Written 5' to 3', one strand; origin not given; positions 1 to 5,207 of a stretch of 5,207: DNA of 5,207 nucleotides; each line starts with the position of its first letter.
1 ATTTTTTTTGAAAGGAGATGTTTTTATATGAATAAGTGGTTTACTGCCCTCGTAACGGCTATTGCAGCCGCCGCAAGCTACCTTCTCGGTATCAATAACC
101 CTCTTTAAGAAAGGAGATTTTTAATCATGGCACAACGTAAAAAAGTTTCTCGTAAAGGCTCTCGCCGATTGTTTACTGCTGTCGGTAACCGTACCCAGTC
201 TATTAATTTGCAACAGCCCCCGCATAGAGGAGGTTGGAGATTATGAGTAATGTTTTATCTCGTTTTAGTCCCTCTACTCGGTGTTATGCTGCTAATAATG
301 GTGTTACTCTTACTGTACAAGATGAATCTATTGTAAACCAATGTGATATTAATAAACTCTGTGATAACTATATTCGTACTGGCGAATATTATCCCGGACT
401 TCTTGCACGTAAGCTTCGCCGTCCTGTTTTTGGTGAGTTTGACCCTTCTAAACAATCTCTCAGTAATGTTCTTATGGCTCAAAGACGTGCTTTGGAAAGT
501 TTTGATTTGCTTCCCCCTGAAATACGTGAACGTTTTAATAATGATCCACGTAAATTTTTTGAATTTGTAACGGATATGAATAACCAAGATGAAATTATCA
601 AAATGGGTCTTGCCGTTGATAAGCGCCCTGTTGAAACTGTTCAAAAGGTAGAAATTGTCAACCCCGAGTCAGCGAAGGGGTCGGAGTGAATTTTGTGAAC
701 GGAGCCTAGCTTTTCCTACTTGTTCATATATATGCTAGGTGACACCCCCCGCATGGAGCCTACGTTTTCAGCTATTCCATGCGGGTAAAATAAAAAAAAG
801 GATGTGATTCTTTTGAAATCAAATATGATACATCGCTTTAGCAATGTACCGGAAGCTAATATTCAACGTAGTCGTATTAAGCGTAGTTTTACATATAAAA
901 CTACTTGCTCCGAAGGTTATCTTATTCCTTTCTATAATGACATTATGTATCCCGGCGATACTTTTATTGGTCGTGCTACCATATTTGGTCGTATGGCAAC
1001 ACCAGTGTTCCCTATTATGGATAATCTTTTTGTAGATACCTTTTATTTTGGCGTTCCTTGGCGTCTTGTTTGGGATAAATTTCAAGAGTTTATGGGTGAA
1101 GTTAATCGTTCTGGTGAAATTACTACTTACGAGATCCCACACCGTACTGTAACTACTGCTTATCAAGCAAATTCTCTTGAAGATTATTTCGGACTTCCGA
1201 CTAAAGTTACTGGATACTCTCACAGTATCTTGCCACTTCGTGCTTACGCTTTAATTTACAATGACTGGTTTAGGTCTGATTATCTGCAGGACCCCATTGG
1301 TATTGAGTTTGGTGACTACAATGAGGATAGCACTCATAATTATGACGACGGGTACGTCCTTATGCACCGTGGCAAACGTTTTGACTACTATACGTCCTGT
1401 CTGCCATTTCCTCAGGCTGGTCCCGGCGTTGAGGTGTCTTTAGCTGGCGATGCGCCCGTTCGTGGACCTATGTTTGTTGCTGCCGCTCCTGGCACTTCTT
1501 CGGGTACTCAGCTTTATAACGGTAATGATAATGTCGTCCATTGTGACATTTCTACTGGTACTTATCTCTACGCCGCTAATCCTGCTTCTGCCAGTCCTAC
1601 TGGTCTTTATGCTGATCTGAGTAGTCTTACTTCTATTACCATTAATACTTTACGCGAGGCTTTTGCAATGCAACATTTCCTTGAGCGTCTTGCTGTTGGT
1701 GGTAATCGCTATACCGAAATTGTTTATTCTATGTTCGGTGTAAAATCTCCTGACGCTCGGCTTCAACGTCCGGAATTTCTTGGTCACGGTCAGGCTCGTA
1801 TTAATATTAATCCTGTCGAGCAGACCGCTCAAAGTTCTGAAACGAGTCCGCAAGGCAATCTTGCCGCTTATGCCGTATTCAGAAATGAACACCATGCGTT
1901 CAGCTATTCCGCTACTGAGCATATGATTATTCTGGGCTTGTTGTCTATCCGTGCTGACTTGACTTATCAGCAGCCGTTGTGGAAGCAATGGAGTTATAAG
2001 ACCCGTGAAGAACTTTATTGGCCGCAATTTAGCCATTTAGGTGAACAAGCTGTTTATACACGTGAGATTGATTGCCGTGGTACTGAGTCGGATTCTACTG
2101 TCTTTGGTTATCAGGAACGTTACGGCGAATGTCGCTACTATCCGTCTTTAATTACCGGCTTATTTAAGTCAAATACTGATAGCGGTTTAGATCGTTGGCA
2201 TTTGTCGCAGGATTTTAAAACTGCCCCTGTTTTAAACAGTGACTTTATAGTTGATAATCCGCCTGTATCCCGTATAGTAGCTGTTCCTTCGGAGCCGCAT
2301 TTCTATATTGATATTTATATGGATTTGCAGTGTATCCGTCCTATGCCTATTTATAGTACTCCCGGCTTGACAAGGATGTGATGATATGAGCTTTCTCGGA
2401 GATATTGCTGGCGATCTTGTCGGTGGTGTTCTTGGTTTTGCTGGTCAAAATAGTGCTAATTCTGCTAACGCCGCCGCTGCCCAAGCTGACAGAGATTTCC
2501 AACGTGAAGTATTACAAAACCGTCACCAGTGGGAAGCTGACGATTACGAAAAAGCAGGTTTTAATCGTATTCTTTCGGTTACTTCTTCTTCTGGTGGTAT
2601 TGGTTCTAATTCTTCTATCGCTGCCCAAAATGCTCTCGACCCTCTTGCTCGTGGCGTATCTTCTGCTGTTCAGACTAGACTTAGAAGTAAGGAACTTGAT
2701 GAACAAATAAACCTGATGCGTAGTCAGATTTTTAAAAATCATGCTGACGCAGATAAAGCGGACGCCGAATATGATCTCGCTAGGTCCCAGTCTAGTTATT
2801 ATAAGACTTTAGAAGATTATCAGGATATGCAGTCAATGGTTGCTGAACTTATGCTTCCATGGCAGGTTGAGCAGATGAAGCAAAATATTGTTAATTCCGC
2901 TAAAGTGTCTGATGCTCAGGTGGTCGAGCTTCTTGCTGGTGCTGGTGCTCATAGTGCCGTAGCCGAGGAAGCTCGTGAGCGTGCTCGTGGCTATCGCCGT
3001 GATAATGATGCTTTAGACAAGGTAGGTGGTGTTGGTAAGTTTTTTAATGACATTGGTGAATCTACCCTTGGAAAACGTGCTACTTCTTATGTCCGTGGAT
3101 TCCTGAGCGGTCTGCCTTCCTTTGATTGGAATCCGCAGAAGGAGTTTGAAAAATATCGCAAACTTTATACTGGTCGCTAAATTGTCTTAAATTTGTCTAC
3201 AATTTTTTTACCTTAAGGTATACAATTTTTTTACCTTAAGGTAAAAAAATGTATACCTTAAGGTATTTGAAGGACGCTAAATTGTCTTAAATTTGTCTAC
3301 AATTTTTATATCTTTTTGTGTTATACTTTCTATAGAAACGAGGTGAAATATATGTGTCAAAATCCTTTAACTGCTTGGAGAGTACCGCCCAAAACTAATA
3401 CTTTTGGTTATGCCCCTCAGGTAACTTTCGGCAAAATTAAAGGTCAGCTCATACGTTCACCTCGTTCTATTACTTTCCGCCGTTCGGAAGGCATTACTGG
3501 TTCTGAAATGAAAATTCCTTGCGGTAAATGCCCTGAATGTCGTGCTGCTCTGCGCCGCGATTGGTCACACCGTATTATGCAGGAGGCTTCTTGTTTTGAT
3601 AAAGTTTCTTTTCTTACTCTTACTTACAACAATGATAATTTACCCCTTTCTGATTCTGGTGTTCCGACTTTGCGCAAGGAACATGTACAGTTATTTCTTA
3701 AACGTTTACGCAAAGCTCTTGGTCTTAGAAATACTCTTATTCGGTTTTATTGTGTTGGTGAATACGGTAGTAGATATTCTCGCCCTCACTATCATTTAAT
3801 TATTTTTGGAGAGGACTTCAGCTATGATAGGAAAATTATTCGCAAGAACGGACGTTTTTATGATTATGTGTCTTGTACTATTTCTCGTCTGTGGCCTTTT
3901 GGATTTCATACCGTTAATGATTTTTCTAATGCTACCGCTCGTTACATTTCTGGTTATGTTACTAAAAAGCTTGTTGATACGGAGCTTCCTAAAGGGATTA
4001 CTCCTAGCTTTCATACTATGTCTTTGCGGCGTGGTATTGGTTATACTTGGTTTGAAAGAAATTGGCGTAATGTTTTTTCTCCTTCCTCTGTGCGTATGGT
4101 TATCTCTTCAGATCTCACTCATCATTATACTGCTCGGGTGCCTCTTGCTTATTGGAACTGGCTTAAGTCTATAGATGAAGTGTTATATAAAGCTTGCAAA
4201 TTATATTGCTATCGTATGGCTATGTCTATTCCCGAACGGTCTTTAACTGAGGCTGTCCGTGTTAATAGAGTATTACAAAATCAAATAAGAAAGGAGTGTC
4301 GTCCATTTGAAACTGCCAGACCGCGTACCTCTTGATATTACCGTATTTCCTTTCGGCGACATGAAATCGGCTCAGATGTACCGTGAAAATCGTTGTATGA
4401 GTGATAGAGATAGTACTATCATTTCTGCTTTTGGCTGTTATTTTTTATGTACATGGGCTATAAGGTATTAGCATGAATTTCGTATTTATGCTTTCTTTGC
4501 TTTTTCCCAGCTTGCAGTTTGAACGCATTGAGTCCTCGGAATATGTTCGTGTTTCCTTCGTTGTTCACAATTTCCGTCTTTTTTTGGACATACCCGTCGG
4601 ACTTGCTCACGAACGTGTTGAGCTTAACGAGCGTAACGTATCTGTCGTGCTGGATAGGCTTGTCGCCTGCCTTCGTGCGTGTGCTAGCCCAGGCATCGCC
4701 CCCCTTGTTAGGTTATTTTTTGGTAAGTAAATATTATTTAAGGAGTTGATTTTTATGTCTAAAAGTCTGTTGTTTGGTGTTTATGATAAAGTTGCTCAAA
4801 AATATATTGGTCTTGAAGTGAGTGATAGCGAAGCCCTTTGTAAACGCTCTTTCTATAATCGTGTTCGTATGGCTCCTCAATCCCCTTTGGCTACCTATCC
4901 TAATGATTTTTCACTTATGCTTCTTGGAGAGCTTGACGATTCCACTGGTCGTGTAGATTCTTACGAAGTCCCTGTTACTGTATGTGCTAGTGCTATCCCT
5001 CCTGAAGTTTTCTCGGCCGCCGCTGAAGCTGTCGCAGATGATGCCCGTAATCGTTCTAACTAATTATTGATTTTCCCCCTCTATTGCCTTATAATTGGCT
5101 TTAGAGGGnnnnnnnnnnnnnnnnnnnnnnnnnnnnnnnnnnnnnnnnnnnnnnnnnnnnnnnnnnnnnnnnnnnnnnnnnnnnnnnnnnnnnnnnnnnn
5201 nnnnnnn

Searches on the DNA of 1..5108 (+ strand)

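Call 5: search_dna_similar(query=window:1-5108:+, collection=phages, mode=near, max_rows=20)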
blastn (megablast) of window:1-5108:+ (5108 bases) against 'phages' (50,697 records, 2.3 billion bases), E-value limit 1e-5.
No match.

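Call 11: search_dna_similar(query=window:2386-4335:+, collection=phages, mode=distant, max_rows=20)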
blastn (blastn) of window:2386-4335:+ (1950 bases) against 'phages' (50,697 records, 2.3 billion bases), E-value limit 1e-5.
Records with a match: 8; places in all: 8; records where one place covers at least 80% of the query: 0.
Best place of each record, by identity: 80-90% 1; 60-80% 7.
By first word of the organism name: Microviridae 3; Peromfec 1; Chifec 1; Gokushovirus 1; bajarodmic 1; Capybara 1.
By host as written in the record: - 3; Peromyscus boylii; specimen_voucher: UMNH:Mamm:44828; Tissue Sample Catalog ... 1; Tadarida brasiliensis 1; cat 1; Ciona robusta 1; Hydrochoerus hydrochaeris 1.
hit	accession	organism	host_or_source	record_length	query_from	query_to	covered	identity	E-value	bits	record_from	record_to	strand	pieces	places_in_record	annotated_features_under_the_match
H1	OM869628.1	Peromfec virus RodF8_54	Peromyscus boylii; specimen_voucher: ...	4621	1186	1422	12%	67.8%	1e-8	69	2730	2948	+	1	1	replication initiator protein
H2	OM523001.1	Chifec microvirus UA13_18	Tadarida brasiliensis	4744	110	1433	8%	78.0%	4e-9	136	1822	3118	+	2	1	DNA pilot protein | replication initiator protein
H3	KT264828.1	Gokushovirus WZ-2015a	cat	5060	1298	1424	7%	73.1%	2e-7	65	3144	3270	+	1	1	VP4-1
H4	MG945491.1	Microviridae sp.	dog feces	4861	121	216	5%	75.0%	5e-8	66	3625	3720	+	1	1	similar to VP2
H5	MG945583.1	Microviridae sp.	dog feces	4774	130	214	4%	76.5%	2e-7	64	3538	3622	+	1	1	similar to VP2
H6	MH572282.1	Microviridae sp.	Ciona robusta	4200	1347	1422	4%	77.6%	2e-6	62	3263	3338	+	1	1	replication initiator protein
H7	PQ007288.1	bajarodmic virus 1019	Chaetodipus arenarius feces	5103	1355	1424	4%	78.6%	8e-6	60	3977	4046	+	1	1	replication initiator protein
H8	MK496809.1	Capybara microvirus Cap3_SP_541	Hydrochoerus hydrochaeris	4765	1223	1288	3%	80.0%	8e-6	59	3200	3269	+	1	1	replication initiator protein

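Call 27: search_dna_similar(query=window:2386-5108:+, collection=ecoli_genomes, mode=distant, max_rows=10)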
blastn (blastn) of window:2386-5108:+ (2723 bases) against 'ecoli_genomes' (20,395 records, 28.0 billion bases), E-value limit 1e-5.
No match.

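Call 30: search_dna_similar(query=window:3196-3276:+, collection=phages, mode=distant, max_evalue=10, max_rows=15)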
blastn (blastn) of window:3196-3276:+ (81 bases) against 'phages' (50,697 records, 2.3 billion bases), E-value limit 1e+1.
Records with a match: 85; places in all: 85; records where one place covers at least 80% of the query: 0.
Best place of each record, by identity: >=99% 2; 90-95% 83.
By first word of the organism name: Vibrio 82; bajarodcaudo 1; Bacteriophage 1; Staphylococcus 1.
By host as written in the record: - 59; Vibrio cholerae 19; Vibrio cholerae O1 5; Vibrio cholerae E7946 1; Staphylococcus aureus ATCC43300 1.
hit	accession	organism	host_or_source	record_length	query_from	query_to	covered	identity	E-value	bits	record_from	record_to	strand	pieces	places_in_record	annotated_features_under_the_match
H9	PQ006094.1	bajarodcaudo virus 3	Neotoma bryanti feces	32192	7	37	38%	90.3%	2e-1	40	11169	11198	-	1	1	tail tape measure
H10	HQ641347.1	Vibrio phage ICP1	Vibrio cholerae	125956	20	42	28%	91.3%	8e+0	34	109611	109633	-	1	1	ORF203: intein-containing ribonucleoside triphosphate reductase alpha chain ... | ORF203: ribonucleoside triphosphate reductase alpha chain | ORF203: intein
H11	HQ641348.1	Vibrio phage ICP1_2006_D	Vibrio cholerae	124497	20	42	28%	91.3%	8e+0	34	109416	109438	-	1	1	ribonucleoside triphosphate reductase, alpha chain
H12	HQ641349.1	Vibrio phage ICP1_2006_C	Vibrio cholerae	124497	20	42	28%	91.3%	8e+0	34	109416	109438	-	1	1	ribonucleoside triphosphate reductase, alpha chain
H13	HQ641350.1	Vibrio phage ICP1_2006_B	Vibrio cholerae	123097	20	42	28%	91.3%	8e+0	34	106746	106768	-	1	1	ribonucleoside triphosphate reductase, alpha chain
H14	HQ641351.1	Vibrio phage ICP1_2006_A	Vibrio cholerae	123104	20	42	28%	91.3%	8e+0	34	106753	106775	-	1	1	ribonucleoside triphosphate reductase, alpha chain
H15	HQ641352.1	Vibrio phage ICP1_2005_A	Vibrio cholerae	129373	20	42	28%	91.3%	8e+0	34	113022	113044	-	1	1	ribonucleoside triphosphate reductase, alpha chain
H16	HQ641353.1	Vibrio phage ICP1_2001_A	Vibrio cholerae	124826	20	42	28%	91.3%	8e+0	34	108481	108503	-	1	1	ribonucleoside triphosphate reductase, alpha chain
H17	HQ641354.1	Vibrio phage ICP1_2004_A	Vibrio cholerae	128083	20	42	28%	91.3%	8e+0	34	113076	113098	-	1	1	ribonucleoside triphosphate reductase, alpha chain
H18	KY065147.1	Vibrio phage JSF4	Vibrio cholerae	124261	20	42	28%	91.3%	8e+0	34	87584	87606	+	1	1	ribonucleotide reductase of class Ia (aerobic) alpha subunit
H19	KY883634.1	Vibrio phage JSF5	Vibrio cholerae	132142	20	42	28%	91.3%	8e+0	34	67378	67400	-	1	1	ribonucleotide reductase of class Ia (aerobic), alpha subunit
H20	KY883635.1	Vibrio phage JSF6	Vibrio cholerae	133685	20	42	28%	91.3%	8e+0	34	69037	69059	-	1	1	ribonucleotide reductase of class Ia (aerobic), alpha subunit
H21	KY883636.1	Vibrio phage JSF1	Vibrio cholerae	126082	20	42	28%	91.3%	8e+0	34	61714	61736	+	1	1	ribonucleotide reductase of class Ia (aerobic), alpha subunit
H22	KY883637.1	Vibrio phage JSF2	Vibrio cholerae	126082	20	42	28%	91.3%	8e+0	34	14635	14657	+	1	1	ribonucleotide reductase of class Ia (aerobic), alpha subunit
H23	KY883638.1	Vibrio phage JSF13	Vibrio cholerae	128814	20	42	28%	91.3%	8e+0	34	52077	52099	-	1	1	ribonucleotide reductase of class Ia (aerobic), alpha subunit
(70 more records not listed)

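Call 31: search_dna_similar(query=window:3196-3276:+, collection=plasmids, mode=distant, max_evalue=10, max_rows=15)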
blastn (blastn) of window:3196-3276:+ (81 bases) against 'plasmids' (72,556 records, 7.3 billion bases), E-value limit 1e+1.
Records with a match: 1; places in all: 1; records where one place covers at least 80% of the query: 0.
Best place of each record, by identity: 80-90% 1.
By first word of the organism name: Sporosarcina 1.
By predicted mobility (MOB-suite, as given by PLSDB): non-mobilizable 1.
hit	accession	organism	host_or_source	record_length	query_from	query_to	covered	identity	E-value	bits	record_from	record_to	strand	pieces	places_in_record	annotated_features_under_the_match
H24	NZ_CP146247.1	Sporosarcina psychrophila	cell culture,Middle part of the water ...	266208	48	77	37%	86.7%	2e+0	37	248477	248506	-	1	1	hypothetical protein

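Call 81: get_annotated_region(hit=H2, flank=600)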
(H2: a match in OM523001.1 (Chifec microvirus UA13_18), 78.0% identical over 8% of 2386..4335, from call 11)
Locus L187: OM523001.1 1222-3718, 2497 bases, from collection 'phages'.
description: Chifec microvirus UA13_18, complete genome.
organism: Chifec microvirus UA13_18 (NCBI taxid 2928916)
taxonomy: Viruses; Monodnaviria; Sangervirae; Phixviricota; Malgrandaviricetes; Petitvirales; Microviridae
host: Tadarida brasiliensis; source: feces; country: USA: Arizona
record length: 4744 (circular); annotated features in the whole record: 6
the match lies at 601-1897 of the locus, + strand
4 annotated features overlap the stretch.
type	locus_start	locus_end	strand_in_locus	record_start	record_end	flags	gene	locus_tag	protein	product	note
CDS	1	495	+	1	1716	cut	-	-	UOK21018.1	major capsid protein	-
CDS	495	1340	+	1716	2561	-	-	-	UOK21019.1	DNA pilot protein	-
CDS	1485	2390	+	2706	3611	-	-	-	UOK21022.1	replication initiator protein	-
CDS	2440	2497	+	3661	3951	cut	-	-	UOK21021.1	nonstructural protein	-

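Call 82: get_annotated_region(hit=H3, flank=1500)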
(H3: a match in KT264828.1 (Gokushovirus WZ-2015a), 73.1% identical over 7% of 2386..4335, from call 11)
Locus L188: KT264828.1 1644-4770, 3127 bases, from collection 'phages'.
description: Gokushovirus WZ-2015a isolate 80ct01, complete genome.
organism: Gokushovirus WZ-2015a (NCBI taxid 1758150)
taxonomy: Viruses; Monodnaviria; Sangervirae; Phixviricota; Malgrandaviricetes; Petitvirales; Microviridae; Gokushovirinae
host: cat; source: feces; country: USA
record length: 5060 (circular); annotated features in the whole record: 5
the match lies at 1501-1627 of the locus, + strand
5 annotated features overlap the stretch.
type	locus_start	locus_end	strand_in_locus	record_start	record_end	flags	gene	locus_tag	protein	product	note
CDS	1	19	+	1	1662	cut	-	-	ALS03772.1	VP1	-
CDS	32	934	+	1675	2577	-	-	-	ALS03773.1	VP2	-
CDS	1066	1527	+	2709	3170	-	-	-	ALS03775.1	VP4-1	-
CDS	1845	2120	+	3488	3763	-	-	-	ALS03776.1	VP4-2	-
CDS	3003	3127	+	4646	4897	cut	-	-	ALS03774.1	VP3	-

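Call 83: get_annotated_region(hit=H7, flank=1500)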
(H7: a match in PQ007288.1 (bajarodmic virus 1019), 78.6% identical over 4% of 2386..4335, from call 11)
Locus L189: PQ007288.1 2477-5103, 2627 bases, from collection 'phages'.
description: Bajarodmic virus 1019 isolate BGG_095_27, complete genome.
organism: bajarodmic virus 1019 (NCBI taxid 3343825)
taxonomy: Viruses; Monodnaviria; Sangervirae; Phixviricota; Malgrandaviricetes; Petitvirales; Microviridae; Microvirus
host: -; source: Chaetodipus arenarius feces; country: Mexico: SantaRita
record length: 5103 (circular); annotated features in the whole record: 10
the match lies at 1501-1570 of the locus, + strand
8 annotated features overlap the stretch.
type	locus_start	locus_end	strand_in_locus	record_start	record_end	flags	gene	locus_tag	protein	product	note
CDS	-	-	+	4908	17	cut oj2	-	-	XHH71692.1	hypothetical protein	-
CDS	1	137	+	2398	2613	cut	-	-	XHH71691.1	hypothetical protein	-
CDS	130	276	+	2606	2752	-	-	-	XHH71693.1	hypothetical protein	-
CDS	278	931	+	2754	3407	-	-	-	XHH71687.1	DNA pilot protein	-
CDS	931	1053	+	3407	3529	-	-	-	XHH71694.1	hypothetical protein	-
CDS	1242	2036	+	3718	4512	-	-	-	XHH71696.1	replication initiator protein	-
CDS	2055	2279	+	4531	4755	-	-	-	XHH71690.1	hypothetical protein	-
CDS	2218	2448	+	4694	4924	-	-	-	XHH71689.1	hypothetical protein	-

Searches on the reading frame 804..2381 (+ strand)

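Call 7: search_protein_families(library=pfam, proteins=[window:804-2381:+], max_evalue=0.01)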
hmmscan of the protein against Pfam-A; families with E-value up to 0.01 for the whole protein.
window:804-2381:+ (525 aa): 1 family
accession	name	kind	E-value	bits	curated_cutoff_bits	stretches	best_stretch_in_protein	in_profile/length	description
PF02305.22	Phage_F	-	3.5e-151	504.8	25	1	13-522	1-501/501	Capsid protein (F protein)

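Call 8: search_protein_families(library=phrogs, proteins=[window:804-2381:+], max_evalue=0.001)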
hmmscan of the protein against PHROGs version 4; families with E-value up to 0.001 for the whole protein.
window:804-2381:+ (525 aa): 1 family
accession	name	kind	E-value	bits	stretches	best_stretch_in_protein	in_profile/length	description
phrog_514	-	head and packaging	6.3e-182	606.9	1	4-524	6-517/531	major head protein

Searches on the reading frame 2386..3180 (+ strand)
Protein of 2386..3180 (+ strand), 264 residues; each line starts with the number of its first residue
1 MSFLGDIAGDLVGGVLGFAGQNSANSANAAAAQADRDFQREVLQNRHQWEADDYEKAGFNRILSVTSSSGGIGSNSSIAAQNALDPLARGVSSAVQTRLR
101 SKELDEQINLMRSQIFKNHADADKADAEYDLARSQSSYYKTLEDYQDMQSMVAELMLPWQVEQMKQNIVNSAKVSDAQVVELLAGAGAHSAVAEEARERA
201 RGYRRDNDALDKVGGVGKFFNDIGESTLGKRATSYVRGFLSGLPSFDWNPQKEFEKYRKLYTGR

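Call 7: search_protein_families(library=pfam, proteins=[window:2386-3180:+], max_evalue=0.01)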
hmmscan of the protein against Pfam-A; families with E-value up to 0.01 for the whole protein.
window:2386-3180:+ (264 aa): 0 families

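Call 8: search_protein_families(library=phrogs, proteins=[window:2386-3180:+], max_evalue=0.001)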
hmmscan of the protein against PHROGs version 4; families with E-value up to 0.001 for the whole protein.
window:2386-3180:+ (264 aa): 10 families
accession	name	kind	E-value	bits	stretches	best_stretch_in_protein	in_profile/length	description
phrog_8693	-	tail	4.8e-29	103.1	1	1-201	1-209/258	pilot protein for DNA ejection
phrog_11693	-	tail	3.1e-19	71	1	8-181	14-179/228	pilot protein for DNA ejection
phrog_20617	-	tail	8.1e-15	56.6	1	17-145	10-138/200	minor tail protein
phrog_22637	-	tail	4.4e-11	44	1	1-165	1-129/264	pilot protein for DNA ejection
phrog_16516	-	tail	4.7e-11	44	1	10-111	26-128/186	minor tail protein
phrog_25360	-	unknown function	3e-08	34.5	1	24-194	50-222/316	-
phrog_34605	-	tail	3.9e-06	27.8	1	13-95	14-95/254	minor tail protein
phrog_18604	-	tail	5.4e-05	23.6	1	19-81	96-160/284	minor tail protein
phrog_5158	-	unknown function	0.00031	21.4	0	22-81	65-127/322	-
phrog_27063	-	tail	0.00076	20.2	0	19-99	46-124/306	pilot protein for DNA ejection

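Call 18: find_encoding_contigs(protein=window:2386-3180:+, flank=3000, max_places=10)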
Protein window:2386-3180:+ (264 aa): 5 contigs read that carry it; 4 places shown.
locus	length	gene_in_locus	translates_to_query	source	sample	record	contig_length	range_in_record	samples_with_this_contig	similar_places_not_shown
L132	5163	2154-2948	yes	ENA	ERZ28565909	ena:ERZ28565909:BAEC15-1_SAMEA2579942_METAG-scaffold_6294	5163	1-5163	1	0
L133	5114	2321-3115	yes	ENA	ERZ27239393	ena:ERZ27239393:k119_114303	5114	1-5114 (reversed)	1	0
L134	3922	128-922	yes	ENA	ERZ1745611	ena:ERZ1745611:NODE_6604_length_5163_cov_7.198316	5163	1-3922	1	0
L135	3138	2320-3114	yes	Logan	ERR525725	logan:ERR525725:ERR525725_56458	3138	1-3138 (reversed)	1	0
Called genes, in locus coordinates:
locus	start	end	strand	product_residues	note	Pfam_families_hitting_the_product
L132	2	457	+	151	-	?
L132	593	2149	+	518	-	PF02305:Phage_F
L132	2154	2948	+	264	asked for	-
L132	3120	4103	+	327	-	PF23343:REP_ORF2-G2P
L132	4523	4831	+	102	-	PF20577:Phage_ORF5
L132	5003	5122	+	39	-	-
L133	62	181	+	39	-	-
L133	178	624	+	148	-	PF09675:Chlamy_scaf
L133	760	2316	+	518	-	PF02305:Phage_F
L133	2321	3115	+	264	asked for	-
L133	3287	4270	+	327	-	PF23343:REP_ORF2-G2P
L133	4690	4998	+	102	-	PF20577:Phage_ORF5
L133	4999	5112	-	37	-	?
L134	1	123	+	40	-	?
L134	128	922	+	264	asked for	-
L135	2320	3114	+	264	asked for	-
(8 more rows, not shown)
